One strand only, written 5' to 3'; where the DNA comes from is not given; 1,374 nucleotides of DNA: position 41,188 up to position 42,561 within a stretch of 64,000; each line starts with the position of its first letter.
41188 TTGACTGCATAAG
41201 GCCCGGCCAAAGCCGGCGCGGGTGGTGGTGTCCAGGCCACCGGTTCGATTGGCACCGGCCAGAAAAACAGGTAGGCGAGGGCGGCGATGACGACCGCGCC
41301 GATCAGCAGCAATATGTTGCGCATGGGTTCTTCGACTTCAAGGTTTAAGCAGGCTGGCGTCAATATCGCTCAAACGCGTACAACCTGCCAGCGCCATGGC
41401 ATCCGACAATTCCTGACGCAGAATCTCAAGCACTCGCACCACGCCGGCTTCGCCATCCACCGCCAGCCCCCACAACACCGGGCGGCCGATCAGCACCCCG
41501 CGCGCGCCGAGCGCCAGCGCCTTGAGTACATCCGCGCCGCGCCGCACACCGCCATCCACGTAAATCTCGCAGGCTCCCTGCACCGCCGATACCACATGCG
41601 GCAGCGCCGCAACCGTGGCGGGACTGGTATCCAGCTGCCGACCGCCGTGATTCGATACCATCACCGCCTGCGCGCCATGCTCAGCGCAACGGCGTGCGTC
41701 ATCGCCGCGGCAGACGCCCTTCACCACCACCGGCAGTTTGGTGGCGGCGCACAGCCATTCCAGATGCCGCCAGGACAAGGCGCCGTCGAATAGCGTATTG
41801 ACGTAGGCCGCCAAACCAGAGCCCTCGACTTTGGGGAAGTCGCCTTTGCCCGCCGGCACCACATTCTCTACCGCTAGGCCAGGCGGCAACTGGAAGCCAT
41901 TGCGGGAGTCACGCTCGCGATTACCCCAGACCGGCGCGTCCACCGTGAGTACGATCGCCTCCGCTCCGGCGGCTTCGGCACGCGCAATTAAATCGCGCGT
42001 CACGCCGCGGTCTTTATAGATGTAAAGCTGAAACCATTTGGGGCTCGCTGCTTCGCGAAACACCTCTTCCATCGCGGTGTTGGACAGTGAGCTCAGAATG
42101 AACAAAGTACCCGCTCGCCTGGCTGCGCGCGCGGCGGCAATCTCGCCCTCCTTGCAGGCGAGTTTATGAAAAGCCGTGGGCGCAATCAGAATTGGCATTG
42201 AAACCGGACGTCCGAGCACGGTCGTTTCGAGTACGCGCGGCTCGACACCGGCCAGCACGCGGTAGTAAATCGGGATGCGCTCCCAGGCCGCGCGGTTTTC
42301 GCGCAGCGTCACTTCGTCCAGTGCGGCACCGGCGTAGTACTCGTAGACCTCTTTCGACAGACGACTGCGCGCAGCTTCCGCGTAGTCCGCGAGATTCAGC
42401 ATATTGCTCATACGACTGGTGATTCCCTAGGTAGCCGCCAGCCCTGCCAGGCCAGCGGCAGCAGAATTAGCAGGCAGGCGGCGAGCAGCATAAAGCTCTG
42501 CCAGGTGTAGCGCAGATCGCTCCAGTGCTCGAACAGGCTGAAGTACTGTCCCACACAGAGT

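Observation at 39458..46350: Tightly coupled operon: discoidin-domain polytopic membrane protein, FMN alpha-hydroxy-acid oxidase, TM-anchored strictosidine-synthase-like propeller and crotonase, divergent from a GT-C-like membrane protein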

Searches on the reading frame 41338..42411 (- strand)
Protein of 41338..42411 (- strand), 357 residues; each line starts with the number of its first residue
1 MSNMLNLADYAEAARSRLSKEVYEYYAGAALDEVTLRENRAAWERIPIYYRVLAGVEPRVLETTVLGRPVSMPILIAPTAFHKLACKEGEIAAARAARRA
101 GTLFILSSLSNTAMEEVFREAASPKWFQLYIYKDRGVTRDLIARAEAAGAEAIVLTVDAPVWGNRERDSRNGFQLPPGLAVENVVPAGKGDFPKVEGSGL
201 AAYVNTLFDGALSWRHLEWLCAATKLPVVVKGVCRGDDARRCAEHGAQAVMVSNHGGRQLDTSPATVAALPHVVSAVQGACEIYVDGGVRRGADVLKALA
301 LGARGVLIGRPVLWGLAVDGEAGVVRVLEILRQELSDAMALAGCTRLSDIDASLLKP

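Call 3: search_protein_families(library=pfam, proteins=[window:41338-42411:-], max_evalue=0.1)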
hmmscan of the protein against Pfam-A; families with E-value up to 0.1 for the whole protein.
window:41338-42411:- (357 aa): 9 families
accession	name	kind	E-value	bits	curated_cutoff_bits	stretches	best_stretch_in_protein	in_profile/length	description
PF01070.24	FMN_dh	-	2.6e-136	454.7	24.9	1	14-356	1-349/350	FMN-dependent dehydrogenase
PF00478.31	IMPDH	-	8.8e-05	22.1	25.6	1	267-310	193-237/345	IMP dehydrogenase / GMP reductase domain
PF05690.20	ThiG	-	0.00035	20.5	23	0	210-254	160-205/247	Thiazole biosynthesis protein ThiG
PF01645.23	Glu_synthase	-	0.00056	19.6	20.4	1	278-313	273-308/369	Conserved region in glutamate synthase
PF03060.21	NMO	-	0.0032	17.4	28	1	237-313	147-226/331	Nitronate monooxygenase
PF00977.27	His_biosynth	-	0.017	15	23.6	0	270-309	65-102/228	Histidine biosynthesis protein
PF02225.27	PA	-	0.046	14.3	23.9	0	231-264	34-68/95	PA domain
PF02581.23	TMP-TENI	-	0.051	13.4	27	0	212-253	136-177/180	Thiamine monophosphate synthase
PF03437.21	BtpA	-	0.055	13.4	30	0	237-287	33-85/254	BtpA family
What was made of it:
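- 41338..42411 (-): FMN-dependent (S)-2-hydroxy-acid oxidase of the glycolate/L-lactate oxidase type; no signal peptide. Its start overlaps the stop of the 775-aa gene by 4 nt. Pfam FMN_dh, 454.7 bits (call 3).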

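Call 4: search_protein_families(library=ncbifam, proteins=[window:41338-42411:-], max_evalue=0.1)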
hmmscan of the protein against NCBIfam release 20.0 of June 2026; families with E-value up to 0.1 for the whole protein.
window:41338-42411:- (357 aa): 15 families
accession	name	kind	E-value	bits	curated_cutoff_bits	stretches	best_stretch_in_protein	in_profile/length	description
NF008398.0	PRK11197.1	subfamily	1.3e-86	290.7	376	2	201-355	221-375/381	L-lactate dehydrogenase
TIGR02708.1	L_lactate_ox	equivalog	5.3e-82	275.7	645.5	1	4-352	13-355/367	L-lactate oxidase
NF033901.1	L_lactate_LldD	exception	4.5e-76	256.3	550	2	203-354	223-374/377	FMN-dependent L-lactate dehydrogenase LldD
TIGR03966.1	actino_HemFlav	equivalog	2.7e-74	250.2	470.85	2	200-351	222-373/385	pre-mycofactocin synthase MftD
TIGR02151.1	IPP_isom_2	equivalog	5.9e-15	55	281.3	1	266-351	246-330/338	type 2 isopentenyl-diphosphate Delta-isomerase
NF003302.0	PRK04302.1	subfamily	8.4e-05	22.4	132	1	263-309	156-202/223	triose-phosphate isomerase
TIGR01304.1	IMP_DH_rel_2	equivalog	0.0011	18.3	342.1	1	219-312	179-286/365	GuaB3 family IMP dehydrogenase-related protein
TIGR01302.1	IMP_dehydrog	equivalog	0.0012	17.8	481.5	1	268-310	314-357/450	IMP dehydrogenase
TIGR03151.1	enACPred_II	equivalog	0.0078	15.5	453.1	1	237-312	120-193/307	enoyl-[acyl-carrier-protein] reductase FabK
NF005311.0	PRK06843.1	equivalog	0.019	13.9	779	1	281-310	257-286/404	inosine 5-monophosphate dehydrogenase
NF005869.0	PRK07807.1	equivalog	0.02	13.9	549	1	224-310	267-360/479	GuaB1 family IMP dehydrogenase-related protein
TIGR00259.1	thylakoid_BtpA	subfamily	0.047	13.2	153.4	0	237-285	32-82/257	BtpA/SgcQ family protein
NF052358.1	GMPRedGuaB1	equivalog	0.048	12.8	675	1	223-309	266-359/479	GMP reductase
NF003966.0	PRK05458.1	equivalog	0.087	12.1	344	0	267-309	191-231/327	GMP reductase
TIGR01303.1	IMP_DH_rel_1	equivalog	0.088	11.7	562.75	1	225-310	266-358/475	GuaB1 family IMP dehydrogenase-related protein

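Call 43: search_solved_structures(query=window:41338-42411:-, max_evalue=1e-20)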
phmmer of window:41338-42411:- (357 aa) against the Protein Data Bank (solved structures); distinct sequences matched with E-value up to 1e-20: 47.
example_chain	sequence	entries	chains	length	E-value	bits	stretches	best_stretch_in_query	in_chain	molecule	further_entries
7f22_A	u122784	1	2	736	9e-122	409.6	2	5-351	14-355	L-lactate oxidase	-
7f20_A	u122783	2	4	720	8.2e-113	380.2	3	5-351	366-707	L-lactate oxidase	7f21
1al7_A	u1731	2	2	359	2.5e-104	352.2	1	5-353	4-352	GLYCOLATE OXIDASE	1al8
1gox_A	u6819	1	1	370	2.6e-104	352.2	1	5-353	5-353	(S)-2-HYDROXY-ACID OXIDASE, PEROXISOMAL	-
1gyl_A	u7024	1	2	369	9.8e-104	350.3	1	5-353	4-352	GLYCOLATE OXIDASE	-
6gmb_A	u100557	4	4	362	3.8e-103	348.4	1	4-356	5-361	Hydroxyacid oxidase 1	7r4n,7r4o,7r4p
6gmc_A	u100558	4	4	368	3.9e-103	348.3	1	4-356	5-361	Hydroxyacid oxidase 1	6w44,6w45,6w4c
5qib_A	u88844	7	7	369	3.9e-103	348.3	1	4-356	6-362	Hydroxyacid oxidase 1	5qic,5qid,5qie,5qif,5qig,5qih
2w0u_A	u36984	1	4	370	3.9e-103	348.3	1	4-356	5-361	HYDROXYACID OXIDASE 1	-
2rdt_A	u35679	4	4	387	4.6e-103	348.1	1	4-356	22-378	Hydroxyacid oxidase 1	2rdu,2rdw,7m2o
2nzl_A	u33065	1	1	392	4.8e-103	348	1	4-356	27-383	Hydroxyacid oxidase 1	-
5zbm_A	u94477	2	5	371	8.2e-103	347.3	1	2-351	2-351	Glycolate oxidase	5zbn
3sgz_A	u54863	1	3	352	2.2e-82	280.1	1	5-355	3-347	Hydroxyacid oxidase 2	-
1tb3_A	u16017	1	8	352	2.6e-82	279.9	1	5-355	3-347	Hydroxyacid oxidase 3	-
5zzp_A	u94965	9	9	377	1.9e-81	277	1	5-346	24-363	4-hydroxymandelate oxidase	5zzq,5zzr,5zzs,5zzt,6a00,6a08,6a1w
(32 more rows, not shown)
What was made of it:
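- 41338..42411 (-): Best PDB relatives are L-lactate oxidase 7f22 (E 9e-122) and spinach and human glycolate oxidase (E about 1e-104) (call 43).
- On FMN-dependent alpha-hydroxy-acid oxidase: The nearest PDB relatives are lactate and glycolate oxidases (call 43).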

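Call 47: find_related_loci(query=window:41338-42411:-, collection=metagenome_contigs, flank=7000)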
Query window:41338-42411:- (357 aa) in metagenome_contigs; peptide patterns used: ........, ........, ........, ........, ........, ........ (x = any residue, [..] = any of these).
209 stretches matched a pattern; 46 encode a relative of the query (tblastn E <= 1e-3); 46 distinct loci.
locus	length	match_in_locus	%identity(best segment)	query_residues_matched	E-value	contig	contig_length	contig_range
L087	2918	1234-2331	67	2-357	5e-177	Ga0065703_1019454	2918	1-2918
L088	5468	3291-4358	69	2-357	2e-168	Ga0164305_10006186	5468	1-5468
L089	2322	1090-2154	71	3-357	2e-178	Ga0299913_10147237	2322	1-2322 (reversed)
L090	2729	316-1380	71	3-357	3e-175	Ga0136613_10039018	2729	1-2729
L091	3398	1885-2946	71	4-357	4e-172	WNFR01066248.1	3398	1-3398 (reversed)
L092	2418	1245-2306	70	4-357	4e-175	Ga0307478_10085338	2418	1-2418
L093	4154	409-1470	70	4-357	6e-169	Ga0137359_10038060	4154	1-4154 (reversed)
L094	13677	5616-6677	68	4-357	3e-162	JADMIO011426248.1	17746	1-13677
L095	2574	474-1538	72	3-357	3e-170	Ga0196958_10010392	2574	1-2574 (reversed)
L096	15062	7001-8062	69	4-357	2e-159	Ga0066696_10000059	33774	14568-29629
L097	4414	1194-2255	68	3-356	8e-163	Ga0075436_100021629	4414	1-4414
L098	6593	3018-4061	70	3-350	2e-156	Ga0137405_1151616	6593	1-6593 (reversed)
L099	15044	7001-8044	70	3-350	5e-156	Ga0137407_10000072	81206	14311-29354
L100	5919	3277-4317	69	4-350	2e-157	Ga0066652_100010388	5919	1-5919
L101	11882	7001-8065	71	1-355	4e-153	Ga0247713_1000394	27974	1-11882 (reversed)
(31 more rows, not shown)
